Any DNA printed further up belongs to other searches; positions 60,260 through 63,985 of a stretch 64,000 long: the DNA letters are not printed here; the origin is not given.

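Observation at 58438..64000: Best candidate for an undescribed system: orphan operon of a 114-aa protein, an M6/InhA-like lipoprotein protease, a 1141-aa unclassifiable protein and at least one more ORF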

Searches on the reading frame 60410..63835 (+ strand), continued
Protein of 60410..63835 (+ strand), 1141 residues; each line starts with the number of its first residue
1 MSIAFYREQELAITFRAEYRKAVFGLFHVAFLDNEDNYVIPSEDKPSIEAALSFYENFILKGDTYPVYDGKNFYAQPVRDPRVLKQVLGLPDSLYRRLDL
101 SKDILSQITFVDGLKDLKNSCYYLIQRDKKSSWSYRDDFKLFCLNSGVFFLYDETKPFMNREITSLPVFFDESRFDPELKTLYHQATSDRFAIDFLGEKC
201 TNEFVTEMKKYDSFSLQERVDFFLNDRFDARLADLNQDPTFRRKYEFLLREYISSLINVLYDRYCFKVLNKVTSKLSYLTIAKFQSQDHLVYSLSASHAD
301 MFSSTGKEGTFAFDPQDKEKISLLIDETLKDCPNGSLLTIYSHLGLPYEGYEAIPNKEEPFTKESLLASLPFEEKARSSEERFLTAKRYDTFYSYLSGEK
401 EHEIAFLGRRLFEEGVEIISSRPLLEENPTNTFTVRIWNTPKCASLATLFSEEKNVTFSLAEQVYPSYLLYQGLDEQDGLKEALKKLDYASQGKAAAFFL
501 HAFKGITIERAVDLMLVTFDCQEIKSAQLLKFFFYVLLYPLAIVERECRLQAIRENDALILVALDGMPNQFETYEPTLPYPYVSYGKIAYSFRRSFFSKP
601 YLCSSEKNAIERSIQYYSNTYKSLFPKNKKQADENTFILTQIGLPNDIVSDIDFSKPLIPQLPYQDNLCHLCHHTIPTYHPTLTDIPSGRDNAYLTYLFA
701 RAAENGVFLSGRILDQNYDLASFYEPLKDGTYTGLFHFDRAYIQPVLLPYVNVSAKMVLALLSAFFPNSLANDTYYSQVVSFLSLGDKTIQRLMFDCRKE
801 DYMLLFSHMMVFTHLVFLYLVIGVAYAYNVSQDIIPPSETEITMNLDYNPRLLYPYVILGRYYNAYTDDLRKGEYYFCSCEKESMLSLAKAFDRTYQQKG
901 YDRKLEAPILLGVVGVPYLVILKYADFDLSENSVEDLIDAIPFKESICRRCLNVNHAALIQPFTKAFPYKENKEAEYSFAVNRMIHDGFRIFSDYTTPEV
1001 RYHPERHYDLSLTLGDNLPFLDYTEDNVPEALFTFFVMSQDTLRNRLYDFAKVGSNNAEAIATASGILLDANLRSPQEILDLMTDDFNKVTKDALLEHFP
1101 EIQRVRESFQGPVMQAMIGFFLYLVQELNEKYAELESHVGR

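Call 20: find_related_loci(query=A1, collection=genome_contigs, flank=10000)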
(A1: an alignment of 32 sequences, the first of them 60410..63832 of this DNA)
Query A1 (1141 aa) in genome_contigs; peptide patterns used: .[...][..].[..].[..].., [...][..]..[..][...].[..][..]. (x = any residue, [..] = any of these).
57 stretches matched a pattern; 34 encode a relative of the query (tblastn E <= 1e-3); 31 distinct loci.
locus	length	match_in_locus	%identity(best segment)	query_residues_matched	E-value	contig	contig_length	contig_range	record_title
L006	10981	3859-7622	47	1-1141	0e+0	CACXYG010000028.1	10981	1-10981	MAG: uncultured Erysipelotrichaceae bacterium isolate RUG11704 genome assembly, contig: RUG11704_asm_28, whole genome sh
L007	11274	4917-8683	48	1-1141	0e+0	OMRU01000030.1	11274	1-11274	uncultured Clostridia bacterium isolate RUG810 genome assembly, contig: scaffold_4983, whole genome shotgun sequence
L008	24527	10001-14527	41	1-1141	0e+0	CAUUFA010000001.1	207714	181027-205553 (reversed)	MAG TPA_asm: uncultured Bacilli bacterium isolate ERR10228873_bin.8_MetaWRAP_v1.3_MAG genome assembly, contig: ERZ216596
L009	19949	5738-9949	41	1-1141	0e+0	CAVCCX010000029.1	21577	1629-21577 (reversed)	Bacteroides uniformis isolate H07666-L1_cleanbin_000019 genome assembly, contig: Spades_H07666-L1_contig_1562, whole gen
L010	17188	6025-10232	40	9-1141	0e+0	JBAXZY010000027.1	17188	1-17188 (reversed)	MAG: Bacilli bacterium isolate SO_2016_CLC_T1_55 scaffold02518_PH3_Jul14_2016, whole genome shotgun sequence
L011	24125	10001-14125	39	1-1141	0e+0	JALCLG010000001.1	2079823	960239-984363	MAG: Bacilli bacterium isolate UW_DM_BACIL1_1 Ga0455824_0001, whole genome shotgun sequence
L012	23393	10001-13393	38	1-1141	0e+0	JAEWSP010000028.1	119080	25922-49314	MAG: Bacillota bacterium isolate OH_SDB_111 k127_199169, whole genome shotgun sequence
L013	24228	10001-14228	39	1-1141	0e+0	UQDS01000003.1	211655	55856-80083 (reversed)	uncultured Mollicutes bacterium isolate UMGS171 genome assembly, contig: NODE_18_length_211655_cov_6.641163, whole genom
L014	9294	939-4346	40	1-1141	0e+0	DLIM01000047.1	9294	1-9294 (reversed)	MAG TPA_asm: Bacillales bacterium UBA7642 UBA7642_contig_5446, whole genome shotgun sequence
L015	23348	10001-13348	38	1-1141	0e+0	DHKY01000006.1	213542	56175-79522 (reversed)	MAG TPA_asm: Bacillales bacterium UBA4682 UBA4682_contig_733, whole genome shotgun sequence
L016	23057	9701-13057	38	1-1141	0e+0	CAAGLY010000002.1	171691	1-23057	MAG TPA_asm: Bacilli bacterium, isolate HGM10888, WGS project CAAGLY010000000 data, contig: SRS476430_87_k119_15304, who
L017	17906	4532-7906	36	9-1141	0e+0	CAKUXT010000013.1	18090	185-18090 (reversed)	MAG: uncultured Bacilli bacterium isolate REFINED_METABAT215_TOP10_CONTIGS_1500_ASSEMBLY_K77_MERGED__Hadza_MoBio_hadza-I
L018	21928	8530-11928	35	1-1141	0e+0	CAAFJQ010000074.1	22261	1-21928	MAG TPA_asm: Bacilli bacterium, isolate HGM10885, WGS project CAAFJQ010000000 data, contig: SRS1596806_127_k141_119366,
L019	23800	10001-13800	35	6-1141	0e+0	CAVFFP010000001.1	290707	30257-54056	bacterium isolate G02614-L1_cleanbin_000026 genome assembly, contig: Spades_G02614-L1_contig_6, whole genome shotgun seq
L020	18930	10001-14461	42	8-1141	0e+0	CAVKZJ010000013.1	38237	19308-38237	bacterium isolate H07658-L1_cleanbin_000008 genome assembly, contig: Spades_H07658-L1_contig_212, whole genome shotgun s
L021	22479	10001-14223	34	6-1141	0e+0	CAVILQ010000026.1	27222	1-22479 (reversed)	bacterium isolate H07676-L1_cleanbin_000043 genome assembly, contig: Spades_H07676-L1_contig_1346, whole genome shotgun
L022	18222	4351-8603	34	6-1141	0e+0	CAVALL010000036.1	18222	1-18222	Alistipes onderdonkii isolate H07666-L1_cleanbin_000024 genome assembly, contig: Spades_H07666-L1_contig_2076, whole gen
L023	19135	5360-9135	34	8-1141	0e+0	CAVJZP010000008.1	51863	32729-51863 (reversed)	Oscillospiraceae bacterium isolate H07658-L1_cleanbin_000010 genome assembly, contig: Spades_H07658-L1_contig_129, whole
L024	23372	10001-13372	42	1-1141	0e+0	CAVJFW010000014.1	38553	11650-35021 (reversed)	bacterium isolate H07616-L1_cleanbin_000037 genome assembly, contig: Spades_H07616-L1_contig_617, whole genome shotgun s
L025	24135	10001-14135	35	17-1140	0e+0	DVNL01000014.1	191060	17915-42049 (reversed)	MAG TPA_asm: Candidatus Enterosoma merdigallinarum isolate 33044 MalCec4__C637942_L191060_SRR2134673, whole genome shotg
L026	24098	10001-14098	45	1-1141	0e+0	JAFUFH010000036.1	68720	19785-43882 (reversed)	MAG: Bacilli bacterium isolate RGIG4442 Roe_deer_Omasum-4__c13580, whole genome shotgun sequence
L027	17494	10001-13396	32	1-1141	2e-168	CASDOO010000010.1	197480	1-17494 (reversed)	uncultured Firmicutes bacterium isolate Batch1_idba_bin.1637 genome assembly, contig: Batch1_idba_bin.1637.fa_k87_392251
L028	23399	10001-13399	32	1-1141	5e-171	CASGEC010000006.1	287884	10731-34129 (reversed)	uncultured Firmicutes bacterium isolate SI.A73.metabat-bins.5 genome assembly, contig: SI.A73.metabat-bins.5.fa_k141_342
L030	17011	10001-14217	30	1-1141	7e-151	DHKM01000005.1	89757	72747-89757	MAG TPA_asm: Bacillales bacterium UBA4694 UBA4694_contig_4803, whole genome shotgun sequence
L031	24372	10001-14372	42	1-1141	0e+0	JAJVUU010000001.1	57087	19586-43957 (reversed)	MAG: Bacillales bacterium isolate A33_maxbin.003.fa NODE_23_length_57087_cov_11.182477, whole genome shotgun sequence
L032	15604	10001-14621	40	1-1141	0e+0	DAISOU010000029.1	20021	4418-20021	MAG TPA_asm: Bacillota bacterium isolate CTOTU40166 NODE_2992_length_20021_cov_4.847791, whole genome shotgun sequence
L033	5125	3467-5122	42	1-567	3e-119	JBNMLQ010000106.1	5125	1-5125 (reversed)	MAG: Candidatus Enterosoma sp. isolate CM_BacEnt1178.13 k141_40504_length_5125_cov_20.0445, whole genome shotgun sequenc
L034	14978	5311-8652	42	7-1141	0e+0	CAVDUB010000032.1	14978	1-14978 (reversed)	bacterium isolate H07675-L1_cleanbin_000035 genome assembly, contig: Spades_H07675-L1_contig_3330, whole genome shotgun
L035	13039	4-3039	29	112-1141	6e-116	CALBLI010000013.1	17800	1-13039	MAG TPA_asm: uncultured Bacillales bacterium isolate SRR1747018_bin.144_CONCOCT_v1.1_MAG genome assembly, contig: ERZ808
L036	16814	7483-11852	33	1-1140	0e+0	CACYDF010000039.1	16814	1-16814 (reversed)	MAG: uncultured Erysipelotrichaceae bacterium isolate RUG11836 genome assembly, contig: RUG11836_asm_39, whole genome sh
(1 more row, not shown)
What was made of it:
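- About 10 kb of a genome of about 2 Mb is devoted to it (call 20 lists a 2.08-Mb contig).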

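Call 27: search_protein_representatives(alignment_id=A1)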
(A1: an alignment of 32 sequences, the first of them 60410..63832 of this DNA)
Query: 32 sequences, 1131 profile positions. Proteins with E-value up to 0.001 (for the whole library): 236; up to 1e-10: 89; up to 1e-30: 42. The best 150 are listed.
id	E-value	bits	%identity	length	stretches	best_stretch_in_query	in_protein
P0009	0.0e+00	1569.1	-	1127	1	1-1131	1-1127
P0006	0.0e+00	1514.5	-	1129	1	1-1130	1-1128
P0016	0.0e+00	1509.8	-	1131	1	1-1131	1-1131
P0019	0.0e+00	1490.1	-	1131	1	1-1131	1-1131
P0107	0.0e+00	1466.4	-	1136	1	1-1131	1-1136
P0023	0.0e+00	1456.7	-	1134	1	1-1131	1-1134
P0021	0.0e+00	1438.4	-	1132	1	1-1131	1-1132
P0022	0.0e+00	1411.7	-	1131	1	1-1131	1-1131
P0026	0.0e+00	1402.3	-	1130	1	4-1131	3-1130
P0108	0.0e+00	1400.0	-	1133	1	1-1131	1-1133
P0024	0.0e+00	1387.5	-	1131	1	1-1131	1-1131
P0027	0.0e+00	1365.7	-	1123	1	1-1131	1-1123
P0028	0.0e+00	1332.6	-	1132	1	1-1131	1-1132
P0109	0.0e+00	1298.1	-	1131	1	1-1131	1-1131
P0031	0.0e+00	1281.2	-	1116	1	1-1131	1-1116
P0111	0.0e+00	1220.7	-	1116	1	1-1131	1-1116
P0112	0.0e+00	1166.8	-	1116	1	7-1130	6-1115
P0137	1.4e-30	122.5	-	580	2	564-890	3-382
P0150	5.2e-18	80.8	-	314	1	571-734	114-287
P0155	2.3e-16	75.4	-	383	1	567-747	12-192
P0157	1.1e-15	73.1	-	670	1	564-696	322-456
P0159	2.8e-15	71.8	-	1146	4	3-309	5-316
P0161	4.5e-14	67.8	-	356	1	564-697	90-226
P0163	6.8e-14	67.2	-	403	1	560-734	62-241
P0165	3.6e-13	64.8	-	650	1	476-697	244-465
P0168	1.2e-12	63.1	-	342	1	565-741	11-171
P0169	1.5e-12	62.7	-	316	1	568-712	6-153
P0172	1.4e-11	59.5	-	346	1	568-703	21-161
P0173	1.7e-11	59.3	-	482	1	538-696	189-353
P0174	1.8e-11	59.2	-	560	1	567-676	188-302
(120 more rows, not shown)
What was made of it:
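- On Zinc-module + PD-(D/E)XK nuclease-like proteins (phrog_19778 type) - proteins C and D: Profile positions 564-730 of C match about 100 such proteins at E 1e-18 to 1e-7 (call 27).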

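Call 28: search_protein_families(library=pfam, proteins=[P0150, P0155, P0157, P0161, P0163, P0165, P0168, P0173, P0174, P0137], max_evalue=0.01)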
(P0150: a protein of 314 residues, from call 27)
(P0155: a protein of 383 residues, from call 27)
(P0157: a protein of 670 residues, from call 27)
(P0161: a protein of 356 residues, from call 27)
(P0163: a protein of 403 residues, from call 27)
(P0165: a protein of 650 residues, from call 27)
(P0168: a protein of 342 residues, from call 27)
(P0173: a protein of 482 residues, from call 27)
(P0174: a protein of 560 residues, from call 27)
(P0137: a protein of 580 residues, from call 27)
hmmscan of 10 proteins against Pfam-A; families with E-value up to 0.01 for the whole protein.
P0150 (314 aa): 0 families

P0155 (383 aa): 0 families

P0157 (670 aa): 0 families

P0161 (356 aa): 1 family
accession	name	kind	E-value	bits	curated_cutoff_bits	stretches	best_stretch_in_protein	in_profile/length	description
PF05708.18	Peptidase_C92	-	0.0024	18.4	27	0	12-80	78-148/166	Permuted papain-like amidase enzyme, YaeF/YiiX, C92 family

P0163 (403 aa): 0 families

P0165 (650 aa): 1 family
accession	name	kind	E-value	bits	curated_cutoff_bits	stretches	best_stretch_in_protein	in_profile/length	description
PF13208.11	TerB_N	-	7.9e-09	36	25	1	56-157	23-126/207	TerB N-terminal domain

P0168 (342 aa): 0 families

P0173 (482 aa): 2 families
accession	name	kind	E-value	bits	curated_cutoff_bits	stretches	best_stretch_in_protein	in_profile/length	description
PF14353.12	CpXC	-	3.9e-32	111.2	25.4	1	9-136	1-121/121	CpXC protein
PF13717.11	Zn_ribbon_4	-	0.0013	19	30.3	0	45-53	2-10/36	zinc-ribbon domain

P0174 (560 aa): 0 families

P0137 (580 aa): 0 families

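Call 31: search_protein_families(library=padloc, proteins=[P0155, P0168, P0169, P0172, P0165, P0173, P0157, window:60410-63832:+, L001:13430-16939:+], max_evalue=0.01)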
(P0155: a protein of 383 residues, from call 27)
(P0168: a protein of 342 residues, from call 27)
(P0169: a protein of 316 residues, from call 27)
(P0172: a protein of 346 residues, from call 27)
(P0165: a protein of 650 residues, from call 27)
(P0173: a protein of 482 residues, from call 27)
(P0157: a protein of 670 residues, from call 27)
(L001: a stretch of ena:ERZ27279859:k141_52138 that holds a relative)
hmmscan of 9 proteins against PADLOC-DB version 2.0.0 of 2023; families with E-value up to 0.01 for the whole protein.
P0155 (383 aa): 0 families

P0168 (342 aa): 0 families

P0169 (316 aa): 1 family
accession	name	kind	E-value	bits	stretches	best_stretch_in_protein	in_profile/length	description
PDLC02962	RT-TIR_XII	-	0.00014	18.8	1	43-192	343-474/478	single gene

P0172 (346 aa): 0 families

P0165 (650 aa): 1 family
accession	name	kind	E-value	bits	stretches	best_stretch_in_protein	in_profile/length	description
PDLC03958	SngA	-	4.5e-05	21.2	1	49-348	53-311/528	-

P0173 (482 aa): 0 families

P0157 (670 aa): 0 families

window:60410-63832:+ (1141 aa): 0 families

L001:13430-16939:+ (1170 aa): 0 families

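Call 32: search_protein_families(library=ncbifam, proteins=[P0155, P0168, P0169, P0172, P0165, P0173, P0157, P0150, P0161, L001:13430-16939:+], max_evalue=0.01)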
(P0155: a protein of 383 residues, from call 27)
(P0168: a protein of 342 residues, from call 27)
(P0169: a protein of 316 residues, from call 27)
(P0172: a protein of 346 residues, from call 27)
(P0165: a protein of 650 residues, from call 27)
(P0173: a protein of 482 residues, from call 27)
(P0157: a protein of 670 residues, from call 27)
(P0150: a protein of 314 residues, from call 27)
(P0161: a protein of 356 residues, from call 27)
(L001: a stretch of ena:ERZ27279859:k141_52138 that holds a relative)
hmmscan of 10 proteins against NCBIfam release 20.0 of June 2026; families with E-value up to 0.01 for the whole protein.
P0155 (383 aa): 0 families

P0168 (342 aa): 0 families

P0169 (316 aa): 0 families

P0172 (346 aa): 0 families

P0165 (650 aa): 0 families

P0173 (482 aa): 1 family
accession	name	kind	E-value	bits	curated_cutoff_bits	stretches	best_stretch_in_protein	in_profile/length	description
NF038384.1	zinc_YnfU_fam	subfamily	0.0033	17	36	0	44-53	15-24/52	YnfU family zinc-binding protein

P0157 (670 aa): 0 families

P0150 (314 aa): 0 families

P0161 (356 aa): 0 families

L001:13430-16939:+ (1170 aa): 0 families
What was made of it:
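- Closest known: Solitary 'zinc module + PD-. Different: The family is itself uncharacterised and has no Pfam, NCBIfam or PADLOC model (calls 28, 31, 32).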

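Call 34: predict_structure(alignment_id=A1)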
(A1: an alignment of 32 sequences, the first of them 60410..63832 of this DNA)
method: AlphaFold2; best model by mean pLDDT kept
length: 1141 residues; sequences in the alignment: 32
mean_pLDDT: 89.1   pTM: 0.79
mean pLDDT of the five models: 89.1, 89.0, 87.8, 86.4, 86.4
residues with pLDDT >= 90: 717; 70-90: 383; 50-70: 36; < 50: 5
segments of 3 or more residues with pLDDT < 50: 713-717
pLDDT, mean of each block of 10 residues (from residue 1): 71 87 91 92 95 95 90 91 94 93 95 87 77 71 94 84 81 94 95 92 94 95 91 91 94 95 86 86 79 91 89 92 90 89 94 81 88 89 88 87 92 90 80 88 86 84 93 89 95 92 93 95 93 94 91 82 67 83 90 84 96 94 84 92 90 94 95 87 70 88 91 50 76 87 92 93 91 90 94 90 90 90 92 85 92 94 93 92 94 88 91 94 93 94 95 93 91 92 93 84 87 87 85 92 94 84 94 92 88 94 91 94 94 92 74
secondary structure, 60 per line:
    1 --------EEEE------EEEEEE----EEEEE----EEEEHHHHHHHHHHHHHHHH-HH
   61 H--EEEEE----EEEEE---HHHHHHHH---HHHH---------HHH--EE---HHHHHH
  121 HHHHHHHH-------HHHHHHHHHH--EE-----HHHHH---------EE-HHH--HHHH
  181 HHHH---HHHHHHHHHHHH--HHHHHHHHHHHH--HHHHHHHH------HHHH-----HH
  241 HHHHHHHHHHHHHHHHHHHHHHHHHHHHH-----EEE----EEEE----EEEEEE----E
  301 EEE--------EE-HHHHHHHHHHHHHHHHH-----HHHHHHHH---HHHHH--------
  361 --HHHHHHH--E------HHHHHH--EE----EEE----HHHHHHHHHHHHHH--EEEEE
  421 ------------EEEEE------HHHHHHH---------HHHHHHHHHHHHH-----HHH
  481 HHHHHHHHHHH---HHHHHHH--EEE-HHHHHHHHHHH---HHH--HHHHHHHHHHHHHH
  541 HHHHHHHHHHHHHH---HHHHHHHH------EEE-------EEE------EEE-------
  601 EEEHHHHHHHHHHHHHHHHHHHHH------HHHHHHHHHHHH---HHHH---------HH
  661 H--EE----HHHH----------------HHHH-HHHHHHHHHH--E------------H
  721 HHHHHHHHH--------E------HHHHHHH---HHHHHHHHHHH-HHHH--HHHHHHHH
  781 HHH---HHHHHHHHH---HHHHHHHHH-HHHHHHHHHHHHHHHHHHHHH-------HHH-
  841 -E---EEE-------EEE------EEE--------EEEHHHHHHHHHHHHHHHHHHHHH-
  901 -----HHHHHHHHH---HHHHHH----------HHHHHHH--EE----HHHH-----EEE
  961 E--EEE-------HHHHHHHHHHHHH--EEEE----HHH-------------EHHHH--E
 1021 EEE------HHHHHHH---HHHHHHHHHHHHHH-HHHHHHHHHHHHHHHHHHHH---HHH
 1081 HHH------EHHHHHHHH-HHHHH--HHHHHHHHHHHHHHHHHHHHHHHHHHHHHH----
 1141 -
elements in order (helices of 4 or more, strands of 3 or more residues): E9-12 E19-24 E29-33 E38-41 H42-57 E64-68 E73-77 H81-88 H92-95 H115-128 H136-145 H155-159 H177-184 H188-199 H202-213 H216-223 H230-233 H239-269 E275-277 E282-285 E290-295 E300-303 H315-331 H337-344 H348-352 H363-369 H379-384 E393-395 H400-413 E416-420 E433-437 H444-450 H460-472 H478-491 H495-501 E504-506 H508-518 H527-554 H558-565 E572-574 E582-584 E591-593 E601-603 H604-624 H631-642 H646-649 H670-673 H690-693 H695-704 H720-729 H745-751 H755-765 H767-770 H773-783 H787-795 H799-807 H809-829 E846-848 E856-858 E865-867 E876-878 H879-899 H906-914 H918-923 H934-940 H949-952 E958-961 E964-966 H974-986 E989-992 H1014-1017 E1020-1023 H1030-1036 H1040-1053 H1055-1074 H1078-1083 H1091-1098 H1100-1104 H1107-1136
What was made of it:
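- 60410..63835 (+): C: 1141-aa soluble acidic protein with no detectable structural relative. It is an internal duplication of a two-module unit. AlphaFold pLDDT is 89.1 and pTM 0.79 (call 34).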
